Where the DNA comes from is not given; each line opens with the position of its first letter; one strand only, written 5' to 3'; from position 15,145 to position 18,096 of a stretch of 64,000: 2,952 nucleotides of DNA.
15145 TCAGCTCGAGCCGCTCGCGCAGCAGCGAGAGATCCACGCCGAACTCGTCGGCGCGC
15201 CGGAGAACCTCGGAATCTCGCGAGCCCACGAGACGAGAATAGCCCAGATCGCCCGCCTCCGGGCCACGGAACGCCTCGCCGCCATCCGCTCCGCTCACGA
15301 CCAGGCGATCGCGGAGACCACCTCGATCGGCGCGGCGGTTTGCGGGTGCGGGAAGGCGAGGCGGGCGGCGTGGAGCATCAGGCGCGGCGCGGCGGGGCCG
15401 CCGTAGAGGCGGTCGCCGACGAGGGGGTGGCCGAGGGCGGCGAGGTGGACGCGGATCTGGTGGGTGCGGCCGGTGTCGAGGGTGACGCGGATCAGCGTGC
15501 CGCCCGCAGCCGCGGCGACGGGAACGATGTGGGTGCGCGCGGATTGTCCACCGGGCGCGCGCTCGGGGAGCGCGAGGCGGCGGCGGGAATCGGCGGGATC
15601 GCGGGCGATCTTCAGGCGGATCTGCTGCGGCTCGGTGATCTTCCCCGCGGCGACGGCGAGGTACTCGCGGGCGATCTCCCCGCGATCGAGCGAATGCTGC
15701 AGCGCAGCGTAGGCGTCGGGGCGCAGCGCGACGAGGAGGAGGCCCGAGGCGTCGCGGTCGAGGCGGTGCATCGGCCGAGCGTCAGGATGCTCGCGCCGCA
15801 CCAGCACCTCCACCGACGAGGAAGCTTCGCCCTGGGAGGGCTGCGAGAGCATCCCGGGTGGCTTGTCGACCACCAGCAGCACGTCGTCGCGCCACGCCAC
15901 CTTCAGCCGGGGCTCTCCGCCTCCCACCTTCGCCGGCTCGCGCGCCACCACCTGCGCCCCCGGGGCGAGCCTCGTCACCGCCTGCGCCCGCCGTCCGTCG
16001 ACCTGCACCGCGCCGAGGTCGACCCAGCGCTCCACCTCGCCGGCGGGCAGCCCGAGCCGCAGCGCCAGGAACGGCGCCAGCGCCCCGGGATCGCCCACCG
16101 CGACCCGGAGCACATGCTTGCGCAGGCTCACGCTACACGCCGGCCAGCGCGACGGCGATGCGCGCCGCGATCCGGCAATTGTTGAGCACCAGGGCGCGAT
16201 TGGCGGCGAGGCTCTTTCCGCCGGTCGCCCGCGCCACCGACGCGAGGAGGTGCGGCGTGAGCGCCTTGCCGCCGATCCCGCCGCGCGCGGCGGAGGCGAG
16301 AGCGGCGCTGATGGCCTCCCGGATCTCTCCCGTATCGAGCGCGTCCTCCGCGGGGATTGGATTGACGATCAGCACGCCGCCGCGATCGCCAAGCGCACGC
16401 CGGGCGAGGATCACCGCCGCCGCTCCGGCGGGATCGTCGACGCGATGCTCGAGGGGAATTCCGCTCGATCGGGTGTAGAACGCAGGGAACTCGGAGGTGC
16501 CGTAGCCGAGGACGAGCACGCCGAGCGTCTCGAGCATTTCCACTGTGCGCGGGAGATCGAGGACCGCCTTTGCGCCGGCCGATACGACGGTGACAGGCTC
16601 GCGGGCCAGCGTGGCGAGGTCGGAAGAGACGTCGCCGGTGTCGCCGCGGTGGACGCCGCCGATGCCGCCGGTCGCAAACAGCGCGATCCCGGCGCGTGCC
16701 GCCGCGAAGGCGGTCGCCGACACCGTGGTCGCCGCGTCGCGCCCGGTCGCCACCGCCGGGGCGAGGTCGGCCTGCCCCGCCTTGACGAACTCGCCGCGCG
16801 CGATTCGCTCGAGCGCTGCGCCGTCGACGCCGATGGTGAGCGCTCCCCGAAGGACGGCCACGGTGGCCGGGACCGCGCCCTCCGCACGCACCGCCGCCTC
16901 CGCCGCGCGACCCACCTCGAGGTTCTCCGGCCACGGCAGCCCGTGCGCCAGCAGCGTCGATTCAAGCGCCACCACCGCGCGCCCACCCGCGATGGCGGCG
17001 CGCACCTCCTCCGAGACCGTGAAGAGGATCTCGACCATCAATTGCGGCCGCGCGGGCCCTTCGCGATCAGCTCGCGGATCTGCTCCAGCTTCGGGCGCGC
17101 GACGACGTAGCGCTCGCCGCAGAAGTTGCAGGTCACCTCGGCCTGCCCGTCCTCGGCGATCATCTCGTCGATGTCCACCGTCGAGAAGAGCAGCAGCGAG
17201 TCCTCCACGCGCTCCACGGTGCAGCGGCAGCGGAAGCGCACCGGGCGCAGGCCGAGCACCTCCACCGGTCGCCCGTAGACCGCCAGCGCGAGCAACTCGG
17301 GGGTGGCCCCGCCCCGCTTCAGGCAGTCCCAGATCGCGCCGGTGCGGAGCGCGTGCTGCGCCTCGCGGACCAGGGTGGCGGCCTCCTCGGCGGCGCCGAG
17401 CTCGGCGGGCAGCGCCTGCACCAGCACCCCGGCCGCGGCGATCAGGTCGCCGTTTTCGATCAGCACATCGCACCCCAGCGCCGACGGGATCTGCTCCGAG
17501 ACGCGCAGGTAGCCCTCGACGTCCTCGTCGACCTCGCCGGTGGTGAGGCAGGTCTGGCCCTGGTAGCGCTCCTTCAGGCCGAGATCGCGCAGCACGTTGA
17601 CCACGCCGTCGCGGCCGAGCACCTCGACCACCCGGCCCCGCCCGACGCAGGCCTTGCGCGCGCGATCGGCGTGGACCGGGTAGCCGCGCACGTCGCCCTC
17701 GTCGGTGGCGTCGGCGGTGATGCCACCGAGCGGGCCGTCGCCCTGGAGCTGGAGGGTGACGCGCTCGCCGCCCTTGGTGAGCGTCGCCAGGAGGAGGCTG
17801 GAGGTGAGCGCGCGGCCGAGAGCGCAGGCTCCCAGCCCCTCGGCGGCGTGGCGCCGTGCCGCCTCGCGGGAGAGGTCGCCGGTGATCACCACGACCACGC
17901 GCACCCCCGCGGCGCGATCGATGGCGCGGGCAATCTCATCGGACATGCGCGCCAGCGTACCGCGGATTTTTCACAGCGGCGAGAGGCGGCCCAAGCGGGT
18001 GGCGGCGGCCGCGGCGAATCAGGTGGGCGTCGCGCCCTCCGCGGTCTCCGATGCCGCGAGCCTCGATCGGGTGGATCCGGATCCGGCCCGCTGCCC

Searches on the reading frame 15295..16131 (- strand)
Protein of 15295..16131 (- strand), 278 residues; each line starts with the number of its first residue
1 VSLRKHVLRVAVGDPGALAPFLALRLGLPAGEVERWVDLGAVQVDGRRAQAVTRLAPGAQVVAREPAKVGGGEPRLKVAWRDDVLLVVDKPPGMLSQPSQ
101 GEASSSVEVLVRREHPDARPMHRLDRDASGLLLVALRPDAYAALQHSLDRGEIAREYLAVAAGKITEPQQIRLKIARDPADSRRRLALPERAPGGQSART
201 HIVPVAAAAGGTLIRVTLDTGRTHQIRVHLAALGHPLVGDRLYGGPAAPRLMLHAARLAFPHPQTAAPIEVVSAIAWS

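Call 12: search_protein_families(library=pfam, proteins=[window:15295-16131:-])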
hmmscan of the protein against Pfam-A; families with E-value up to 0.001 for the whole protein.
window:15295-16131:- (278 aa): 1 family
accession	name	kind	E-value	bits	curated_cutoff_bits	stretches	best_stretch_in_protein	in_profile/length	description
PF00849.27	PseudoU_synth_2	-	5.9e-29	101.7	26.8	1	85-232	2-152/152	RNA pseudouridylate synthase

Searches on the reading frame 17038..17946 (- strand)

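Call 12: search_protein_families(library=pfam, proteins=[window:17038-17946:-])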
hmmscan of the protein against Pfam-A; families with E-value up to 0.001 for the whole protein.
window:17038-17946:- (302 aa): 1 family
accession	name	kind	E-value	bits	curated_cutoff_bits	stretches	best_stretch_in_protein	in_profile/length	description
PF01430.24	HSP33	-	1.2e-66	225.5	21.4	1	3-281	1-271/273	Hsp33 protein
